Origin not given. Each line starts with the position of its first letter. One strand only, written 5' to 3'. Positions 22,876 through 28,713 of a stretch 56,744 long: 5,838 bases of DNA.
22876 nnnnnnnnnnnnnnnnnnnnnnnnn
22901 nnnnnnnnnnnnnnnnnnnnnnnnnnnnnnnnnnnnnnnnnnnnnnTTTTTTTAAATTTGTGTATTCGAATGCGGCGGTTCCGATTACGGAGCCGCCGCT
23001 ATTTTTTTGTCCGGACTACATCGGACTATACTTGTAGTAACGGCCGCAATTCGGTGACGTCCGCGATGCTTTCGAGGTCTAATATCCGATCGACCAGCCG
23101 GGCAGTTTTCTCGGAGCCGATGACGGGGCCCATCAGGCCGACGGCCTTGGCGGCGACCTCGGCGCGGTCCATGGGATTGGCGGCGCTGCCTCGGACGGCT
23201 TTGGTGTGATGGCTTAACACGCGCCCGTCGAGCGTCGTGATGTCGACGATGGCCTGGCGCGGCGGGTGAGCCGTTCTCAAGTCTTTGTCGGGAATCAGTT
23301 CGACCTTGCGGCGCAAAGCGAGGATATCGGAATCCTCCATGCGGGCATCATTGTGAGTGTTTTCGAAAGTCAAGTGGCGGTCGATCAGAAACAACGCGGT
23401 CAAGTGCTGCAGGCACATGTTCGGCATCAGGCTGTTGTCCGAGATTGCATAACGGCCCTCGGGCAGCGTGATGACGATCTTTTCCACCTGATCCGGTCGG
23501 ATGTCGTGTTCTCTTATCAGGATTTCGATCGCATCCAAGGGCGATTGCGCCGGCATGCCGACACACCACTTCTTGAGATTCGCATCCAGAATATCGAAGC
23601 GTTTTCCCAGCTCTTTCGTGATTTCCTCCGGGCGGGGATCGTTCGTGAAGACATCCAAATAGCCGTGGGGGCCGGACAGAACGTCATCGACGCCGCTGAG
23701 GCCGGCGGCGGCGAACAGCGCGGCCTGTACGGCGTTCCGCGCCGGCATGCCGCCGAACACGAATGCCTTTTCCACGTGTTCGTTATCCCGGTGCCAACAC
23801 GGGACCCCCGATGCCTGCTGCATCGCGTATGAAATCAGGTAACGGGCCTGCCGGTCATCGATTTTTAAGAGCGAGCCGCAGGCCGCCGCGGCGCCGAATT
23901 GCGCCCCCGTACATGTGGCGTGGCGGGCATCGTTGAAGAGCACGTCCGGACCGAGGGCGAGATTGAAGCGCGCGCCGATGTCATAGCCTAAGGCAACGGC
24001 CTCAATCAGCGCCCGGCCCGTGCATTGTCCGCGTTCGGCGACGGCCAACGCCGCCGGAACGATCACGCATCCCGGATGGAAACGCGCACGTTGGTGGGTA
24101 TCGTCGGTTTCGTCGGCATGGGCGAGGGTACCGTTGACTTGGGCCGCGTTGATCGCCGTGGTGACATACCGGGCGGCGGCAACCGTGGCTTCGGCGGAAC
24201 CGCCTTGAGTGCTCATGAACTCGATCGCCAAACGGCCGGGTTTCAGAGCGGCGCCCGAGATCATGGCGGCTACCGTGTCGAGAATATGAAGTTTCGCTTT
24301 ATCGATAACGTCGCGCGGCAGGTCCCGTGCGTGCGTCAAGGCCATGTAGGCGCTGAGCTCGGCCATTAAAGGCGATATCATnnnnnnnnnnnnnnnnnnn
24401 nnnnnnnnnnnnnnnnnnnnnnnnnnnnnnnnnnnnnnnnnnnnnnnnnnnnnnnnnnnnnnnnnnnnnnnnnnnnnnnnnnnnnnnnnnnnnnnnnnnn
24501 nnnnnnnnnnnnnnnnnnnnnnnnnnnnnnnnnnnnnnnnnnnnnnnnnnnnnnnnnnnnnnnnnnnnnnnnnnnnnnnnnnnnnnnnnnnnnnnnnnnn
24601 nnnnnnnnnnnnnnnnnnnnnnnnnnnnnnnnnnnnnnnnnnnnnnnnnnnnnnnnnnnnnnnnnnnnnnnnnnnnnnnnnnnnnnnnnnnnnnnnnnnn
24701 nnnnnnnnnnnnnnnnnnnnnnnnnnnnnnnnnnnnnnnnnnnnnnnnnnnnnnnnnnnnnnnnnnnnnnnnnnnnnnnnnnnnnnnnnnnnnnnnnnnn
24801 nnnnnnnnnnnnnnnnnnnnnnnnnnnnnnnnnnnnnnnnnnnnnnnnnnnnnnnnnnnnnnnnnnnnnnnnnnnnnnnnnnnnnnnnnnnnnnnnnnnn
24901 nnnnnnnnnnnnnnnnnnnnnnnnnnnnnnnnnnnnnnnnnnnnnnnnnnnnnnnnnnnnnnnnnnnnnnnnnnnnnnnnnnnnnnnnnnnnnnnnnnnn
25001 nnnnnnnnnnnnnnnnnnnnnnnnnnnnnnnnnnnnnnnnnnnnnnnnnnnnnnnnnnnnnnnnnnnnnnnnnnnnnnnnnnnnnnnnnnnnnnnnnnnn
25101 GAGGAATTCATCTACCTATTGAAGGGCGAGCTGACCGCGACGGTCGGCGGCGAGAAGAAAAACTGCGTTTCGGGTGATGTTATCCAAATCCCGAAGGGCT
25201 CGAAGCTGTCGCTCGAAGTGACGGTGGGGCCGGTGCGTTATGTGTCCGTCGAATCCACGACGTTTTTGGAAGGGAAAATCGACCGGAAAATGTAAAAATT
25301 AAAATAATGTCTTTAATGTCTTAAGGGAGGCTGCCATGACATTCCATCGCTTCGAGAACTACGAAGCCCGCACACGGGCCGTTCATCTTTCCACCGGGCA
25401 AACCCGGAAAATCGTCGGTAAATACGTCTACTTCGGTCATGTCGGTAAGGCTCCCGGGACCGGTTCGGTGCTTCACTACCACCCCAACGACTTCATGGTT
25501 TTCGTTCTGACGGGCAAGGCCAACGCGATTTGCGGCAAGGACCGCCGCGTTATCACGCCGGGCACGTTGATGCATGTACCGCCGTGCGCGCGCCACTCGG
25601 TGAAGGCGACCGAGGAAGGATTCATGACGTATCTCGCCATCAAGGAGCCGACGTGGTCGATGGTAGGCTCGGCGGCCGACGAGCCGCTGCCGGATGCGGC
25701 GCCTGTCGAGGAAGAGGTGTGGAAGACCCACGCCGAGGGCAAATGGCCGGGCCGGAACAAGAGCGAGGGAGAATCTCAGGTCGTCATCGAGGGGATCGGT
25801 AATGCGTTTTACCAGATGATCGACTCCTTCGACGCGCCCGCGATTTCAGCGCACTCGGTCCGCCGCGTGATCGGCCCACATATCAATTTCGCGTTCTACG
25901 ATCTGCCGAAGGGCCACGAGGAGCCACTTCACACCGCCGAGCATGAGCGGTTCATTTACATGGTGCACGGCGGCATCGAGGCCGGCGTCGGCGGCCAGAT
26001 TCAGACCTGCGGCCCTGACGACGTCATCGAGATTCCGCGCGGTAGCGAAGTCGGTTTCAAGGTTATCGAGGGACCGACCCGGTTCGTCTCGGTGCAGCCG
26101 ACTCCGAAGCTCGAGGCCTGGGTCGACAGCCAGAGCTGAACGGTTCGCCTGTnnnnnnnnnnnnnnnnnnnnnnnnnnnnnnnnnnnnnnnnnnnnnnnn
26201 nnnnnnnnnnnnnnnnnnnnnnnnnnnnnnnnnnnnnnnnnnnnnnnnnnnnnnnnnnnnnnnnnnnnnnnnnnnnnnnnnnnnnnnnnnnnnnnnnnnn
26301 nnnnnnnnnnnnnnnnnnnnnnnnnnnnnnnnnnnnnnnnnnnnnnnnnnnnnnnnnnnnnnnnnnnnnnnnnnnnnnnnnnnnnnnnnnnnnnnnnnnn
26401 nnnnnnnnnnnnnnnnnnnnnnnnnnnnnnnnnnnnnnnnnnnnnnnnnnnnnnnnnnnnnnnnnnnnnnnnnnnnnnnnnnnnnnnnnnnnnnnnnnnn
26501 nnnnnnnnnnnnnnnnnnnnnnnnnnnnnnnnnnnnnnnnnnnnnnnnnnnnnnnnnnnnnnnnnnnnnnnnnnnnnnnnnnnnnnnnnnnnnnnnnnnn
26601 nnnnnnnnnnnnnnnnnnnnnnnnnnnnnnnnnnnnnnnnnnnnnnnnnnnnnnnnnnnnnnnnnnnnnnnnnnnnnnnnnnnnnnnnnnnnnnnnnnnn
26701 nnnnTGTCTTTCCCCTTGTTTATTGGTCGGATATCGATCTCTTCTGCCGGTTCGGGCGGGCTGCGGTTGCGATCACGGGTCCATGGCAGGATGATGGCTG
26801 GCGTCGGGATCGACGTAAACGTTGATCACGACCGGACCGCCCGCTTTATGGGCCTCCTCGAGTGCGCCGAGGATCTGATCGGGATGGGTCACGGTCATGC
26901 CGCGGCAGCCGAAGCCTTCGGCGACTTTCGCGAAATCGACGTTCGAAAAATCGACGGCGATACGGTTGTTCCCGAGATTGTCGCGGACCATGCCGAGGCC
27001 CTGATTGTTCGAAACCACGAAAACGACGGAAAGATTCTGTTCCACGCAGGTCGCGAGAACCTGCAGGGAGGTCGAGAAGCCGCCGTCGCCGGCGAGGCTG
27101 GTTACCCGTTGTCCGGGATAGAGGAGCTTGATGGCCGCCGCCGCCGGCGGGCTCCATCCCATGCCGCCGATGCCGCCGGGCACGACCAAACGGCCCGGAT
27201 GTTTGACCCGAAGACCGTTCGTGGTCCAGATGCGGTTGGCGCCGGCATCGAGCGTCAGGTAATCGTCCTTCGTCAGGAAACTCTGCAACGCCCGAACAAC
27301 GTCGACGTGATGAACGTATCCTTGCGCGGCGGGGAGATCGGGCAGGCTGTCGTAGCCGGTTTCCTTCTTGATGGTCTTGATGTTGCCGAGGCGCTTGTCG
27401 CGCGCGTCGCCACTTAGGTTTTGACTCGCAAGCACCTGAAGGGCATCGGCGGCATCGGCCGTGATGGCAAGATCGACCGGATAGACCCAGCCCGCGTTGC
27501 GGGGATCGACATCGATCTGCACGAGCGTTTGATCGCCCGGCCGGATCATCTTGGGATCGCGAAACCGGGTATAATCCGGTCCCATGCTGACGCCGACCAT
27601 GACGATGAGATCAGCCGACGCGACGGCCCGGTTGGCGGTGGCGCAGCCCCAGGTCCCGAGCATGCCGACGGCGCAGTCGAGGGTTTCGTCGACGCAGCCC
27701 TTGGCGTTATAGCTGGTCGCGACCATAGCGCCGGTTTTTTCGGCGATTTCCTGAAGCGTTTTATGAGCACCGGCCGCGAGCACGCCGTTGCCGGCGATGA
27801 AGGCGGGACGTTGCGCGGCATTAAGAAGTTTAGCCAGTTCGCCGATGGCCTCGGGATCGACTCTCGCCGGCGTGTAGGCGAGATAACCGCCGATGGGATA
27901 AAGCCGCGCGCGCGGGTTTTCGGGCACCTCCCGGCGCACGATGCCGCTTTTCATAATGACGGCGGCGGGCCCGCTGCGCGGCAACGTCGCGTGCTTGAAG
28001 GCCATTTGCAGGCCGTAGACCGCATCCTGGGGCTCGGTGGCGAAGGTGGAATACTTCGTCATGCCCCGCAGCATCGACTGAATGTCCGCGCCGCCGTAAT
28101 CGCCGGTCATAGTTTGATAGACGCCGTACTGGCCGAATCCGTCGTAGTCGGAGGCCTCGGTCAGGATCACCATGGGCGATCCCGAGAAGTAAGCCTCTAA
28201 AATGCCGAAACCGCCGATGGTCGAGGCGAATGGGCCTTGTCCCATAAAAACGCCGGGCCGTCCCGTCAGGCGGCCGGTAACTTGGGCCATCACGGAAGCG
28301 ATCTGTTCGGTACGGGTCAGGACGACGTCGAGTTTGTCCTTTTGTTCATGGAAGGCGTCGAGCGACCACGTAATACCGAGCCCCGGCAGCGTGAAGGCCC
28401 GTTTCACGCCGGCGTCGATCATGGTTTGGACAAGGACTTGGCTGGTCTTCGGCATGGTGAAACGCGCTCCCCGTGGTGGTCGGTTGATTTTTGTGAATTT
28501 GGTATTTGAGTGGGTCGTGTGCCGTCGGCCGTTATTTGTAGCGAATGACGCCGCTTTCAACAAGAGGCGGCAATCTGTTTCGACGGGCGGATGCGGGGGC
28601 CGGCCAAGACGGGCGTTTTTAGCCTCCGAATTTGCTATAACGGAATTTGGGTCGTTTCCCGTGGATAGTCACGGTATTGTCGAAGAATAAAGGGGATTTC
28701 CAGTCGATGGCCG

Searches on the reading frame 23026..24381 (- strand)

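Call 33: search_protein_families(library=pfam, proteins=[window:23026-24381:-], max_evalue=0.0001)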
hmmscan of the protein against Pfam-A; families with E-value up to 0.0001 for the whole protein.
window:23026-24381:- (451 aa): 2 families
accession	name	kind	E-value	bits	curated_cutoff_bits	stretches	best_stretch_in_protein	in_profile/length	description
PF03972.19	MmgE_PrpD_N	-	1.4e-52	178.8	32.1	1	8-252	2-242/244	MmgE/PrpD N-terminal domain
PF19305.4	MmgE_PrpD_C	-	1.1e-27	97.4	32.1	1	274-435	3-172/173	MmgE/PrpD C-terminal domain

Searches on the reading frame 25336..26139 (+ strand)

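Call 33: search_protein_families(library=pfam, proteins=[window:25336-26139:+], max_evalue=0.0001)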
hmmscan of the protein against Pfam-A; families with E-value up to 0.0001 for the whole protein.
window:25336-26139:+ (267 aa): 1 family
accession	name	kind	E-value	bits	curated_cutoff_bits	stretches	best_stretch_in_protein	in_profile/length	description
PF07883.17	Cupin_2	-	1.9e-16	59.9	27.2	2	39-102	6-69/70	Cupin domain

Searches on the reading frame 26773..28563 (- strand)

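Call 60: search_protein_families(library=pfam, proteins=[window:26773-28563:-], max_evalue=0.00001)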
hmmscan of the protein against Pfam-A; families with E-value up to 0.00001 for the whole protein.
window:26773-28563:- (596 aa): 3 families
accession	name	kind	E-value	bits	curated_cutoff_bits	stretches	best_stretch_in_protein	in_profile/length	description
PF02775.26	TPP_enzyme_C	-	5.2e-36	124.1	21.9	1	439-582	1-151/151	Thiamine pyrophosphate enzyme, C-terminal TPP binding domain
PF00205.28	TPP_enzyme_M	-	1.5e-35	122.4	30.4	1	241-378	2-137/137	Thiamine pyrophosphate enzyme, central domain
PF02776.23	TPP_enzyme_N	-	3.4e-20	72.4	26.8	1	39-152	2-114/119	Thiamine pyrophosphate enzyme, N-terminal TPP binding domain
